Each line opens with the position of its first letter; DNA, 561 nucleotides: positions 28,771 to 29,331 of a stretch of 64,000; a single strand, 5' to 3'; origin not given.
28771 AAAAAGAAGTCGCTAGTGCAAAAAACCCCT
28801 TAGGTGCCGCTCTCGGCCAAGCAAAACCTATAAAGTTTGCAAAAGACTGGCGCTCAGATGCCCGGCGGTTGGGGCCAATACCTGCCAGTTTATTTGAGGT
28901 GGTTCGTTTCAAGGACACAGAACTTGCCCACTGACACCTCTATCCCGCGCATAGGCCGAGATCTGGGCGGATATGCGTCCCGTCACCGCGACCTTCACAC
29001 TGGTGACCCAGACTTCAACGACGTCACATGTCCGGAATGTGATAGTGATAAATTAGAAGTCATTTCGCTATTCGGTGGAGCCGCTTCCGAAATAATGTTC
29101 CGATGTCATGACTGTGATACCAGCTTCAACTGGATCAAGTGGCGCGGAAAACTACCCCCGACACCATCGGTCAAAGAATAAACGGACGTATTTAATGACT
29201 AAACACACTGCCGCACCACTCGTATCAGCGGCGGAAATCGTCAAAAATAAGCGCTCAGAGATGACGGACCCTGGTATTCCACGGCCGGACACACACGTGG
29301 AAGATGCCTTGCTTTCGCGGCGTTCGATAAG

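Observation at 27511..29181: PaaD split into two separate genes that bracket paaB-paaC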

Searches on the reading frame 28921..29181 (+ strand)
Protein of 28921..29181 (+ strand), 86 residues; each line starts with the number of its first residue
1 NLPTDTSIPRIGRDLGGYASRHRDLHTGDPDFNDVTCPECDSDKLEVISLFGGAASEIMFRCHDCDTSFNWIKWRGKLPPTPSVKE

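Call 21: find_related_loci(query=A1, collection=genome_contigs, flank=7000)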
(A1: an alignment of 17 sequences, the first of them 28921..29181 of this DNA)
Query A1 (86 aa) in genome_contigs; peptide patterns used: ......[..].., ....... (x = any residue, [..] = any of these).
125 stretches matched a pattern; 26 encode a relative of the query (tblastn E <= 1e-3); 26 distinct loci.
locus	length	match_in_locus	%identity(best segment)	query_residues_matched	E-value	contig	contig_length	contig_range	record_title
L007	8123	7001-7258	95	1-86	1e-53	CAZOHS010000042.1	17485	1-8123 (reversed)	MAG TPA_asm: uncultured Rhodospirillaceae bacterium isolate SRP092796_co6_81 genome assembly, contig: NODE_3811_length_1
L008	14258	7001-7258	86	1-86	7e-49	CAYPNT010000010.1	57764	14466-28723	MAG TPA_asm: uncultured Rhodospirillaceae bacterium isolate SRP077602_co4_777 genome assembly, contig: NODE_740_length_5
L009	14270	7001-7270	76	1-86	9e-44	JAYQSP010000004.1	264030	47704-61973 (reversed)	MAG: Alphaproteobacteria bacterium isolate SD3109_NP_metabta_bins_sspec.tsv.241 contig_17727_pilon, whole genome shotgun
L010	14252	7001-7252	76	1-84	1e-42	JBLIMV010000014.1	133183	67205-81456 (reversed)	MAG: Paracoccaceae bacterium isolate 3300053785_58 Ga0535658_0000063, whole genome shotgun sequence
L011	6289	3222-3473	76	1-84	3e-42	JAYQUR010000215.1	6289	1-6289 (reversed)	MAG: Alphaproteobacteria bacterium isolate SD9011_COM_metabat_bins_2.tsv.064_sub NODE_6985_length_6289_cov_5.604267, who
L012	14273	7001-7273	74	1-84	3e-42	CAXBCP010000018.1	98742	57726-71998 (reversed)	MAG TPA_asm: uncultured Rhodospirillaceae bacterium isolate ERR2762135_concoct_49 genome assembly, contig: ERZ3421838.44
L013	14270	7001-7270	71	1-86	3e-42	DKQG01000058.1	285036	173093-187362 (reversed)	MAG TPA_asm: Alphaproteobacteria bacterium UBA7314 UBA7314_contig_1445, whole genome shotgun sequence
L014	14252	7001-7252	75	1-84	2e-42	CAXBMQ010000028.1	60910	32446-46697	MAG TPA_asm: uncultured Rhodospirillaceae bacterium isolate ERR2762121_concoct_63 genome assembly, contig: ERZ3421540.80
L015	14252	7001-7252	76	1-84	6e-42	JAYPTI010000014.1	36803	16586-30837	MAG: Alphaproteobacteria bacterium isolate 139590_S191_metabat_bins_2.tsv.065 NODE_968_length_36803_cov_5.660172, whole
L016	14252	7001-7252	73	1-84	1e-41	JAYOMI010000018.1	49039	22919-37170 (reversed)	MAG: Rhodospirillaceae bacterium isolate 139571_S172_concoct_bins.tsv.189 NODE_570_length_49039_cov_5.334864, whole geno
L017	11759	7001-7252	75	3-86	2e-41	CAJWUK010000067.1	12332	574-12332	MAG TPA_asm: uncultured Alphaproteobacteria bacterium isolate ERR599097_bin.30_MetaBAT_v2.12.1_MAG genome assembly, cont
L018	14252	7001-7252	74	1-84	1e-40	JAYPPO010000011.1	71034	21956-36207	MAG: Alphaproteobacteria bacterium isolate SD3109_NP_metabat_bins_2.tsv.082 unicycler_71994, whole genome shotgun sequen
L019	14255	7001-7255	74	1-86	2e-40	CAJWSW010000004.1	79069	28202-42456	MAG TPA_asm: uncultured Alphaproteobacteria bacterium isolate ERR599075_bin.90_MetaBAT_v2.12.1_MAG genome assembly, cont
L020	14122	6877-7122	77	3-84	2e-40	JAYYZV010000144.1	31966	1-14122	MAG: Pseudomonadota bacterium isolate XB_MAG1168 DB_MAG1168_0144, whole genome shotgun sequence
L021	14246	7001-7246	73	3-84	2e-38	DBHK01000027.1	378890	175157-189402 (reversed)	MAG TPA_asm: Alphaproteobacteria bacterium UBA830 UBA830_contig_2676, whole genome shotgun sequence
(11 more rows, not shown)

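Call 25: search_protein_representatives(alignment_id=A1)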
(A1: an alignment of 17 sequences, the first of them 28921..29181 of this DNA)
Query: 17 sequences, 85 profile positions. Proteins with E-value up to 0.001 (for the whole library): 184; up to 1e-10: 41; up to 1e-30: 1. The best 150 are listed.
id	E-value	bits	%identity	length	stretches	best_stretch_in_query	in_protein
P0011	3.1e-43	161.6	-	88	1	1-85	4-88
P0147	7.7e-29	115.4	-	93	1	1-65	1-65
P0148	4.4e-28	113.0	-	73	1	18-84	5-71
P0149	3.6e-27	110.1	-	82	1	22-81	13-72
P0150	6.5e-24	99.6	-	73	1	27-81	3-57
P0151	7.4e-24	99.5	-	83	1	20-83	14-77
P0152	8.1e-24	99.3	-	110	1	1-61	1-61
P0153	1.2e-23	98.8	-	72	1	26-81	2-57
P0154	1.2e-23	98.8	-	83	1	27-82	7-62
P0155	6.2e-23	96.5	-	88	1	22-84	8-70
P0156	1.3e-22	95.5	-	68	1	20-84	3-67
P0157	2.3e-22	94.7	-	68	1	21-82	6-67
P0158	2.6e-22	94.5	-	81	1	28-83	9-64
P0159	3.8e-22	94.0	-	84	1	26-82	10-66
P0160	1.9e-21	91.7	-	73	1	26-82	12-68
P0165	1.2e-18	82.8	-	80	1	17-82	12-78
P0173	7.4e-14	67.4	-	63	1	30-79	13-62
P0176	8.4e-13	64.0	-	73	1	32-78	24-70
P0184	4.7e-11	58.4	-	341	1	44-82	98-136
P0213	1.9e-06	43.6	-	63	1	32-75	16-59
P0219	2.4e-06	43.3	-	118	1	31-73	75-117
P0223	3.7e-06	42.8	-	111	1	30-73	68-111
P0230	6.3e-06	42.0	-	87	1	14-81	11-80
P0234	1.3e-05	41.0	-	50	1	29-74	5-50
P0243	2.4e-05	40.1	-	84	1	26-81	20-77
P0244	2.4e-05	40.1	-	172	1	30-72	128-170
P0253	4.6e-05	39.2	-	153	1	14-72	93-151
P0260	6.7e-05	38.7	-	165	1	32-71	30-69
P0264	9.5e-05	38.2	-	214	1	30-72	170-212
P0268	1.2e-04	37.9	-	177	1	22-72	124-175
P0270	1.3e-04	37.8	-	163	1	33-72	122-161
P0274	1.7e-04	37.4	-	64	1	29-80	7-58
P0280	2.2e-04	37.0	-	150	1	31-72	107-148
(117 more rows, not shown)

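Call 26: find_encoding_contigs(protein=P0156, flank=6000, max_places=2)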
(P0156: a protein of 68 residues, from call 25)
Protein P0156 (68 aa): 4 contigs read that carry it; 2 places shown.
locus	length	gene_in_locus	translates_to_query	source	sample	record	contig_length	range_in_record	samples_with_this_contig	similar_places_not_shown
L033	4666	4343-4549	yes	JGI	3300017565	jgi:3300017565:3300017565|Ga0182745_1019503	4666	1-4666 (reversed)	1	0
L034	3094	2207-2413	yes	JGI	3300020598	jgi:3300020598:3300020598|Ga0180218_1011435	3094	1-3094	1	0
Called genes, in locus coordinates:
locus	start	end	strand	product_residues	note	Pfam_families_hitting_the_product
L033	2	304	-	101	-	?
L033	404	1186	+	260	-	PF00378:ECH_1, PF16113:ECH_2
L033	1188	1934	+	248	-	PF00378:ECH_1, PF16113:ECH_2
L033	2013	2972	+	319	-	PF05138:PaaA_PaaC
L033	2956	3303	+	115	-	PF01883:FeS_assembly_P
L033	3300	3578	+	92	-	PF06243:PaaB (weak)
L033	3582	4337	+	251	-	PF05138:PaaA_PaaC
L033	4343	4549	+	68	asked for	PF23451:Zn_ribbon_PaaD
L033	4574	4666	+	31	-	?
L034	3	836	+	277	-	?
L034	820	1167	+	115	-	PF01883:FeS_assembly_P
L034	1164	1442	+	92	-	PF06243:PaaB (weak)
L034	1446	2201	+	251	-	PF05138:PaaA_PaaC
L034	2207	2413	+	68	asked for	PF23451:Zn_ribbon_PaaD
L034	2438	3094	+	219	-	?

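Call 27: find_encoding_contigs(protein=P0173, flank=6000, max_places=2)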
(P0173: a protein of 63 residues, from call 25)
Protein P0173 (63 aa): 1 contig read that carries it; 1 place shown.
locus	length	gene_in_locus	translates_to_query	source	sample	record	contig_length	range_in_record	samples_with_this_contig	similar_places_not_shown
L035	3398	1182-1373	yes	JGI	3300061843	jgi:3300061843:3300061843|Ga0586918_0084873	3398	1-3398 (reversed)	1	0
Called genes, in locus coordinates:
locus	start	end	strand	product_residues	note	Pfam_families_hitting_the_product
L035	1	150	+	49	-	?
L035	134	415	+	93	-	PF06243:PaaB (weak)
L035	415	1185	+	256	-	PF05138:PaaA_PaaC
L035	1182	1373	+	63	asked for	PF23451:Zn_ribbon_PaaD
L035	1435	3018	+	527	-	PF00501:AMP-binding, PF13193:AMP-binding_C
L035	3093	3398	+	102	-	?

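Call 32: search_protein_families(library=ncbifam, proteins=[P0244, P0253, P0268, P0270, P0280, P0264, P0260, P0219, P0223, P0184], max_evalue=0.001)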
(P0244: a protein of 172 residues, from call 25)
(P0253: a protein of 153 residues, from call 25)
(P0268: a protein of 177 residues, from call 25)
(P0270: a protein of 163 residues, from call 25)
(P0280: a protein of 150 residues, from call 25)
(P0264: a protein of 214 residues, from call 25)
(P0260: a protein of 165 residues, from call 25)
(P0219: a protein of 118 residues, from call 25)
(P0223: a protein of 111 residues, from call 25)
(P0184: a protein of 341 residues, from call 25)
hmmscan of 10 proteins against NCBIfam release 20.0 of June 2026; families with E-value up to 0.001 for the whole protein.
P0244 (172 aa): 2 families
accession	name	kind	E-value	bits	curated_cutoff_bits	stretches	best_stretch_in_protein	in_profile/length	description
TIGR02159.1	PA_CoA_Oxy4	equivalog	9e-24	84.4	108.15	2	120-172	96-146/146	1,2-phenylacetyl-CoA epoxidase subunit PaaD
NF041869.1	paae_haloarch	equivalog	1.8e-07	31.2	100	1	127-169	13-55/56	1,2-phenylacetyl-CoA epoxidase subunit PaaE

P0253 (153 aa): 3 families
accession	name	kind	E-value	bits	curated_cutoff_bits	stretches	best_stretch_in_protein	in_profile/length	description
TIGR02159.1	PA_CoA_Oxy4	equivalog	2.1e-17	63.8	108.15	1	71-153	68-146/146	1,2-phenylacetyl-CoA epoxidase subunit PaaD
TIGR02277.1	PaaX_trns_reg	equivalog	1.1e-08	35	264.55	1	19-60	191-232/279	phenylacetic acid degradation operon negative regulatory protein PaaX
NF041869.1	paae_haloarch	equivalog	3.4e-08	33.6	100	1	111-150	16-55/56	1,2-phenylacetyl-CoA epoxidase subunit PaaE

P0268 (177 aa): 5 families
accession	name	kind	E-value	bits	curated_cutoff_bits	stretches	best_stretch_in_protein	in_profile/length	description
TIGR02159.1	PA_CoA_Oxy4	equivalog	1.9e-47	161.2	108.15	1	41-176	1-145/146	1,2-phenylacetyl-CoA epoxidase subunit PaaD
NF041868.1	paad_haloarch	equivalog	1.1e-18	67.5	180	1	31-126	28-123/127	1,2-phenylacetyl-CoA epoxidase subunit PaaD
TIGR02945.1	SUF_assoc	equivalog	3.3e-13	49.9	143.4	1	32-124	4-97/99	SUF system Fe-S cluster assembly protein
TIGR03406.1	FeS_long_SufT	hypoth_equivalog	8.2e-13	48.5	202.6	1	23-122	67-171/174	putative Fe-S cluster assembly protein SufT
NF041869.1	paae_haloarch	equivalog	1.7e-06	28.1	100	1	133-174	14-55/56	1,2-phenylacetyl-CoA epoxidase subunit PaaE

P0270 (163 aa): 7 families
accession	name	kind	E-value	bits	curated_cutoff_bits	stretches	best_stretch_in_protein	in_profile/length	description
TIGR02159.1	PA_CoA_Oxy4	equivalog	3e-49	167.1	108.15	1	40-162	26-145/146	1,2-phenylacetyl-CoA epoxidase subunit PaaD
NF041868.1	paad_haloarch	equivalog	6.5e-14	52.1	180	1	39-102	61-125/127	1,2-phenylacetyl-CoA epoxidase subunit PaaD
NF041869.1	paae_haloarch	equivalog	6.1e-09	35.9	100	1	121-160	16-55/56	1,2-phenylacetyl-CoA epoxidase subunit PaaE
TIGR02945.1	SUF_assoc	equivalog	2.6e-07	31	143.4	1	39-97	37-96/99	SUF system Fe-S cluster assembly protein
TIGR03406.1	FeS_long_SufT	hypoth_equivalog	4.8e-07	29.7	202.6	1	36-95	110-170/174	putative Fe-S cluster assembly protein SufT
TIGR02605.1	CxxC_CxxC_SSSS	subfamily_domain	0.0003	20.8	31.3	0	117-143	22-47/52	FmdB family zinc ribbon protein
NF041374.1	GDCCVxC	domain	0.00078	19.6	40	0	123-155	3-32/58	GDCCVxC domain-containing (seleno)protein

P0280 (150 aa): 211 families (the best 25 are shown)
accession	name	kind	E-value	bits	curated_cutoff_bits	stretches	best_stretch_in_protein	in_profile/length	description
NF004514.1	PRK05855.1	equivalog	2.9e-25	88.9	455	1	2-93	310-401/578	SDR family oxidoreductase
NF005559.1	PRK07231.1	subfamily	3.2e-24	85.8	215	1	2-95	1-93/249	glucose 1-dehydrogenase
NF004198.0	PRK05653.1-3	equivalog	1.1e-23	84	296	1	2-94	4-96/248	3-oxoacyl-ACP reductase FabG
TIGR03206.1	benzo_BadH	equivalog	2.3e-23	82.9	431.2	1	3-92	1-90/250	2-hydroxycyclohexanecarboxyl-CoA dehydrogenase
NF004791.0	PRK06138.1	equivalog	2.9e-23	82.5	312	1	1-93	1-92/252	SDR family oxidoreductase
NF009093.0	PRK12429.1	subfamily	3.7e-23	82.1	258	1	1-92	1-92/259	3-hydroxybutyrate dehydrogenase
TIGR02415.1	23BDH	subfamily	2e-22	79.9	304.35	1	6-94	1-89/254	acetoin reductase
NF009931.0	PRK13394.1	subfamily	3.3e-22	79.2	340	1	2-92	4-94/262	3-hydroxybutyrate dehydrogenase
NF009466.0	PRK12826.1-2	subfamily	6.6e-22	78.2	222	1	6-96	4-95/248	3-oxoacyl-ACP reductase FabG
NF006394.0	PRK08643.1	equivalog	7.1e-22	78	381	1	5-95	3-93/257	(S)-acetoin forming diacetyl reductase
NF004773.0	PRK06113.1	equivalog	1.3e-21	77.3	367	1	1-95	7-101/255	7-alpha-hydroxysteroid dehydrogenase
NF004818.0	PRK06172.1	equivalog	1.4e-21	77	336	1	1-93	3-95/253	SDR family oxidoreductase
NF004196.0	PRK05650.1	equivalog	1.6e-21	76.6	297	1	8-93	5-90/272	SDR family oxidoreductase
NF005539.0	PRK07201.1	equivalog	1.7e-21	76.6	549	1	2-91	367-456/657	SDR family oxidoreductase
NF005488.0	PRK07097.1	equivalog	3.3e-21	75.6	369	1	2-93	7-98/266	gluconate 5-dehydrogenase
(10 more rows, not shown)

P0264 (214 aa): 5 families
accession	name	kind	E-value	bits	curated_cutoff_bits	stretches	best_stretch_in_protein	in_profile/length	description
TIGR02159.1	PA_CoA_Oxy4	equivalog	1e-49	168.6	108.15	2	25-121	1-94/146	1,2-phenylacetyl-CoA epoxidase subunit PaaD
NF041868.1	paad_haloarch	equivalog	9.5e-18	64.5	180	1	20-115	33-125/127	1,2-phenylacetyl-CoA epoxidase subunit PaaD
TIGR02945.1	SUF_assoc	equivalog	4.3e-11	43.1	143.4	1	23-109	11-95/99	SUF system Fe-S cluster assembly protein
TIGR03406.1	FeS_long_SufT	hypoth_equivalog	3.3e-09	36.7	202.6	1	22-107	82-169/174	putative Fe-S cluster assembly protein SufT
NF041869.1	paae_haloarch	equivalog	6.4e-07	29.5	100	1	171-211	15-55/56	1,2-phenylacetyl-CoA epoxidase subunit PaaE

P0260 (165 aa): 2 families
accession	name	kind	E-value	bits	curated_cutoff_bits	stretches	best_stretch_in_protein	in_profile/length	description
TIGR02159.1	PA_CoA_Oxy4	equivalog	4.2e-25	88.8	108.15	1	2-69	76-143/146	1,2-phenylacetyl-CoA epoxidase subunit PaaD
NF041869.1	paae_haloarch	equivalog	3.4e-08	33.6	100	1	29-69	15-55/56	1,2-phenylacetyl-CoA epoxidase subunit PaaE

P0219 (118 aa): 1 family
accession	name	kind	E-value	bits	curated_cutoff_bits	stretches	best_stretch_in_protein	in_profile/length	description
TIGR02159.1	PA_CoA_Oxy4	equivalog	4.5e-06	27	108.15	1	74-116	102-144/146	1,2-phenylacetyl-CoA epoxidase subunit PaaD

P0223 (111 aa): 1 family
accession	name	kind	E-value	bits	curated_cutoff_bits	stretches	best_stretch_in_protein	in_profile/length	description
TIGR02159.1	PA_CoA_Oxy4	equivalog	2.1e-06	28.1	108.15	1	67-110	101-144/146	1,2-phenylacetyl-CoA epoxidase subunit PaaD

P0184 (341 aa): 56 families (the best 25 are shown)
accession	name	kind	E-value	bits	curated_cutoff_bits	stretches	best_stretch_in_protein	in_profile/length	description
NF006109.0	PRK08260.1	subfamily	1.3e-20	73.8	320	1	164-281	2-116/296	enoyl-CoA hydratase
NF004857.0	PRK06210.1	equivalog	4e-18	65.8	341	1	164-238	6-81/275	enoyl-CoA hydratase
NF004840.0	PRK06190.1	equivalog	5e-17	62.4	253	1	167-233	5-71/260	enoyl-CoA hydratase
NF005595.0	PRK07327.1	subfamily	3e-16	59.4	292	1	159-234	4-80/271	enoyl-CoA hydratase/isomerase family protein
NF005675.0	PRK07468.1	equivalog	5e-16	59.2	350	1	164-233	2-72/262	crotonase/enoyl-CoA hydratase family protein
NF006128.0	PRK08272.1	subfamily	5.7e-16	58.6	257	1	161-229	8-76/308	crotonase/enoyl-CoA hydratase family protein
TIGR02280.1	PaaB1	equivalog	7.4e-16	58.4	345.15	1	171-233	4-65/256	2-(1,2-epoxy-1,2-dihydrophenyl)acetyl-CoA isomerase PaaG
NF009125.0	PRK12478.1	equivalog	4.9e-15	55.4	347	1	160-228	1-69/304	crotonase/enoyl-CoA hydratase family protein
NF042430.2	EnCoAhydt_DpgD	equivalog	5.7e-15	55.5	400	1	171-229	2-61/258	enoyl-CoA-hydratase DpgD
NF051848.1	EnCoAHydtEchA19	equivalog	1.8e-14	54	400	1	170-230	4-64/258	enoyl-CoA hydratase EchA19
NF004525.0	PRK05870.1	equivalog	4.3e-14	53.1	285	1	166-235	3-72/249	enoyl-CoA hydratase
NF004794.0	PRK06142.1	equivalog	5.5e-14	52.5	308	1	163-232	3-72/273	crotonase/enoyl-CoA hydratase family protein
NF006100.0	PRK08252.1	subfamily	9.5e-14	51.6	282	1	167-229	4-66/254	crotonase/enoyl-CoA hydratase family protein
NF004634.0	PRK05980.1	equivalog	1.7e-13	50.5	375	1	167-229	4-67/263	crotonase/enoyl-CoA hydratase family protein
NF005699.0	PRK07509.1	equivalog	2.1e-13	50.6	249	1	166-230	4-68/267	crotonase/enoyl-CoA hydratase family protein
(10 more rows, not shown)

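Call 36: find_encoding_contigs(protein=P0243, flank=6000, max_places=2)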
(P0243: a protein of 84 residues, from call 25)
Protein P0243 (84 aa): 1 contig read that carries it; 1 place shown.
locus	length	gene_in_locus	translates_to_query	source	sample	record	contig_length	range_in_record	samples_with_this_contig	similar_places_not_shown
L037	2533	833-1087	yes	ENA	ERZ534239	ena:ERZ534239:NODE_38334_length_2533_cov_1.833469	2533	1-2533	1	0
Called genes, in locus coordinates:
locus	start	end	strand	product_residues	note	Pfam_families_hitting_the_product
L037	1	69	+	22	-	?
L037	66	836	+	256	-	PF05138:PaaA_PaaC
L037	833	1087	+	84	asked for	PF23451:Zn_ribbon_PaaD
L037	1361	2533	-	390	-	?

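Call 37: search_protein_families(library=ncbifam, proteins=[P0243, P0230, P0274, P0234, P0148, P0156, P0165, P0176, P0213, window:28924-29181:+], max_evalue=0.01)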
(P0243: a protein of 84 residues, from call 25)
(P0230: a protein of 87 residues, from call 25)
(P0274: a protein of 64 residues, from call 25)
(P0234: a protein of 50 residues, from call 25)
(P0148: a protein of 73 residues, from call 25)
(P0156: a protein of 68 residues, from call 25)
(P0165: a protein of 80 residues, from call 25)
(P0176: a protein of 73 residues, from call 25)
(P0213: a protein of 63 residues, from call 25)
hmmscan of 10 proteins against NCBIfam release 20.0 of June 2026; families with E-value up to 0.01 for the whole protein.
P0243 (84 aa): 4 families
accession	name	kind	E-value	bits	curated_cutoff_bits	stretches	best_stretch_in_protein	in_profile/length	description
TIGR02159.1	PA_CoA_Oxy4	equivalog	1.1e-08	35.4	108.15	1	25-68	101-144/146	1,2-phenylacetyl-CoA epoxidase subunit PaaD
NF041869.1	paae_haloarch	equivalog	1.2e-08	35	100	1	26-67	14-55/56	1,2-phenylacetyl-CoA epoxidase subunit PaaE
TIGR03655.1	anti_R_Lar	subfamily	1.1e-05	25.6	39.6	1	32-62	4-36/55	Lar family restriction alleviation protein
TIGR02605.1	CxxC_CxxC_SSSS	subfamily_domain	0.0043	17.1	31.3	0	54-67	5-18/52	FmdB family zinc ribbon protein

P0230 (87 aa): 4 families
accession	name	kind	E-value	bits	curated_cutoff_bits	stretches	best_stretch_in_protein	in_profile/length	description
NF041869.1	paae_haloarch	equivalog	8.9e-11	41.8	100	1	28-70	13-55/56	1,2-phenylacetyl-CoA epoxidase subunit PaaE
TIGR02159.1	PA_CoA_Oxy4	equivalog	4.1e-09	36.9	108.15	1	29-71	102-144/146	1,2-phenylacetyl-CoA epoxidase subunit PaaD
TIGR03655.1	anti_R_Lar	subfamily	0.00032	21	39.6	1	35-65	4-36/55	Lar family restriction alleviation protein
TIGR02605.1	CxxC_CxxC_SSSS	subfamily_domain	0.0028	17.7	31.3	0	30-45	24-39/52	FmdB family zinc ribbon protein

P0274 (64 aa): 13 families
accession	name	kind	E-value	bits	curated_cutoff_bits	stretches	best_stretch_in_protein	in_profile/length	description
TIGR02159.1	PA_CoA_Oxy4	equivalog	8.7e-09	35.8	108.15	1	11-49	105-143/146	1,2-phenylacetyl-CoA epoxidase subunit PaaD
NF048018.1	IS256_N_4Cys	domain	2.1e-06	28.2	27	1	13-46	1-31/31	transposase-like zinc-binding domain-containing protein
NF050000.1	IS1_IS1595_Zn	domain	2.8e-06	27.8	28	1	14-46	1-31/34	IS1/IS1595 family N-terminal zinc-binding domain-containing protein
TIGR02605.1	CxxC_CxxC_SSSS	subfamily_domain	3.3e-06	27.1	31.3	0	36-51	5-20/52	FmdB family zinc ribbon protein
NF041869.1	paae_haloarch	equivalog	3.5e-06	27.1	100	1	6-49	12-55/56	1,2-phenylacetyl-CoA epoxidase subunit PaaE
TIGR03655.1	anti_R_Lar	subfamily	2.1e-05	24.8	39.6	1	13-46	3-38/55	Lar family restriction alleviation protein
NF047912.1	ECs_2282_CxxC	subfamily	5.8e-05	22.9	37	1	13-47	4-38/60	ECs_2282 family putative zinc-binding protein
NF011481.0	PRK14890.1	equivalog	0.00044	20.2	61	1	12-43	28-57/61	putative Zn-ribbon RNA-binding protein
TIGR04165.1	methano_modCys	hypoth_equivalog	0.0039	17.4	60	1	12-47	8-47/50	TIGR04165 family Cys-rich peptide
NF045510.1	4Cys_prefix_kin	domain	0.0048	17.1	24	0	35-45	15-25/26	4-Cys prefix domain-containing protein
NF011302.0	PRK14714.1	equivalog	0.0063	14.1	1791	1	6-47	675-716/1350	DNA-directed DNA polymerase II large subunit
NF033558.1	transpos_IS1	equivalog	0.0066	16.4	100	1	14-48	1-33/199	IS1 family transposase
NF001607.0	PRK00398.1-4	equivalog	0.0079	15.9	89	0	8-20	25-37/53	DNA-directed RNA polymerase subunit P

P0234 (50 aa): 8 families
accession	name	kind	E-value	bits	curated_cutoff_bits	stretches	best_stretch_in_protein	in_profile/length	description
TIGR02159.1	PA_CoA_Oxy4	equivalog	3e-09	37.3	108.15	1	7-48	103-144/146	1,2-phenylacetyl-CoA epoxidase subunit PaaD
TIGR02605.1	CxxC_CxxC_SSSS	subfamily_domain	4.4e-06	26.7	31.3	0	8-23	25-40/52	FmdB family zinc ribbon protein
NF041869.1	paae_haloarch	equivalog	5.1e-06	26.6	100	1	7-47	15-55/56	1,2-phenylacetyl-CoA epoxidase subunit PaaE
NF047912.1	ECs_2282_CxxC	subfamily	0.00011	22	37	1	9-45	2-38/60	ECs_2282 family putative zinc-binding protein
TIGR03655.1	anti_R_Lar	subfamily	0.00095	19.4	39.6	1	11-44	3-38/55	Lar family restriction alleviation protein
NF041374.1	GDCCVxC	domain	0.0012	19.1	40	1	9-44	2-34/58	GDCCVxC domain-containing (seleno)protein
NF050000.1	IS1_IS1595_Zn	domain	0.0038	17.8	28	0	12-44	1-31/34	IS1/IS1595 family N-terminal zinc-binding domain-containing protein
NF001607.0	PRK00398.1-4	equivalog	0.0042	16.8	89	1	7-17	26-36/53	DNA-directed RNA polymerase subunit P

P0148 (73 aa): 5 families
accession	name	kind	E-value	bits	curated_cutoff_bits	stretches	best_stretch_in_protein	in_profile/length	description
TIGR02159.1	PA_CoA_Oxy4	equivalog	1.7e-06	28.4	108.15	1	18-59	103-144/146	1,2-phenylacetyl-CoA epoxidase subunit PaaD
NF047912.1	ECs_2282_CxxC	subfamily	3.2e-05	23.7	37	1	21-53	3-35/60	ECs_2282 family putative zinc-binding protein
TIGR03655.1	anti_R_Lar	subfamily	4.2e-05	23.8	39.6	1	22-57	3-40/55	Lar family restriction alleviation protein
NF041869.1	paae_haloarch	equivalog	0.00011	22.3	100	1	13-56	11-53/56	1,2-phenylacetyl-CoA epoxidase subunit PaaE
TIGR02605.1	CxxC_CxxC_SSSS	subfamily_domain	0.0085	16.1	31.3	0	20-33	26-39/52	FmdB family zinc ribbon protein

P0156 (68 aa): 3 families
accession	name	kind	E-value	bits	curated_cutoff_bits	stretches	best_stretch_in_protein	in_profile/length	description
TIGR02159.1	PA_CoA_Oxy4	equivalog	4.4e-09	36.8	108.15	1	14-55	103-144/146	1,2-phenylacetyl-CoA epoxidase subunit PaaD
NF047912.1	ECs_2282_CxxC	subfamily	0.007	16.2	37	1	18-49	4-35/60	ECs_2282 family putative zinc-binding protein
TIGR03655.1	anti_R_Lar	subfamily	0.0077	16.5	39.6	1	18-53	3-40/55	Lar family restriction alleviation protein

P0165 (80 aa): 2 families
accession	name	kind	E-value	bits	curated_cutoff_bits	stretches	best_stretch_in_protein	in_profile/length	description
TIGR02159.1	PA_CoA_Oxy4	equivalog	9.7e-07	29.2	108.15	1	11-68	91-144/146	1,2-phenylacetyl-CoA epoxidase subunit PaaD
NF041869.1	paae_haloarch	equivalog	0.0025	18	100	1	21-65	9-53/56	1,2-phenylacetyl-CoA epoxidase subunit PaaE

P0176 (73 aa): 2 families
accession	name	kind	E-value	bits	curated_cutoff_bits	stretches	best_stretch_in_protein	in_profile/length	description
TIGR02159.1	PA_CoA_Oxy4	equivalog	1.4e-08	35.1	108.15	1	9-64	89-144/146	1,2-phenylacetyl-CoA epoxidase subunit PaaD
NF041869.1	paae_haloarch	equivalog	0.00093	19.3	100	1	23-61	15-53/56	1,2-phenylacetyl-CoA epoxidase subunit PaaE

P0213 (63 aa): 4 families
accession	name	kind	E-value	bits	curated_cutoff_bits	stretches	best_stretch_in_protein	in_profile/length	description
TIGR02159.1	PA_CoA_Oxy4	equivalog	1e-08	35.6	108.15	1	13-56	101-144/146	1,2-phenylacetyl-CoA epoxidase subunit PaaD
NF041869.1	paae_haloarch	equivalog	2.1e-08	34.3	100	1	16-54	16-54/56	1,2-phenylacetyl-CoA epoxidase subunit PaaE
TIGR03655.1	anti_R_Lar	subfamily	0.00034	20.8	39.6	1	19-54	3-40/55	Lar family restriction alleviation protein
TIGR02605.1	CxxC_CxxC_SSSS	subfamily_domain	0.0034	17.4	31.3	0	42-53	5-16/52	FmdB family zinc ribbon protein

window:28924-29181:+ (85 aa): 3 families
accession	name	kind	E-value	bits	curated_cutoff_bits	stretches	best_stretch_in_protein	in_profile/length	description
TIGR02159.1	PA_CoA_Oxy4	equivalog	1.9e-06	28.2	108.15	1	30-72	102-144/146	1,2-phenylacetyl-CoA epoxidase subunit PaaD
NF047912.1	ECs_2282_CxxC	subfamily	0.00013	21.8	37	1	34-69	3-38/60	ECs_2282 family putative zinc-binding protein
TIGR02605.1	CxxC_CxxC_SSSS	subfamily_domain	0.0023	17.9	31.3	0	34-47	27-40/52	FmdB family zinc ribbon protein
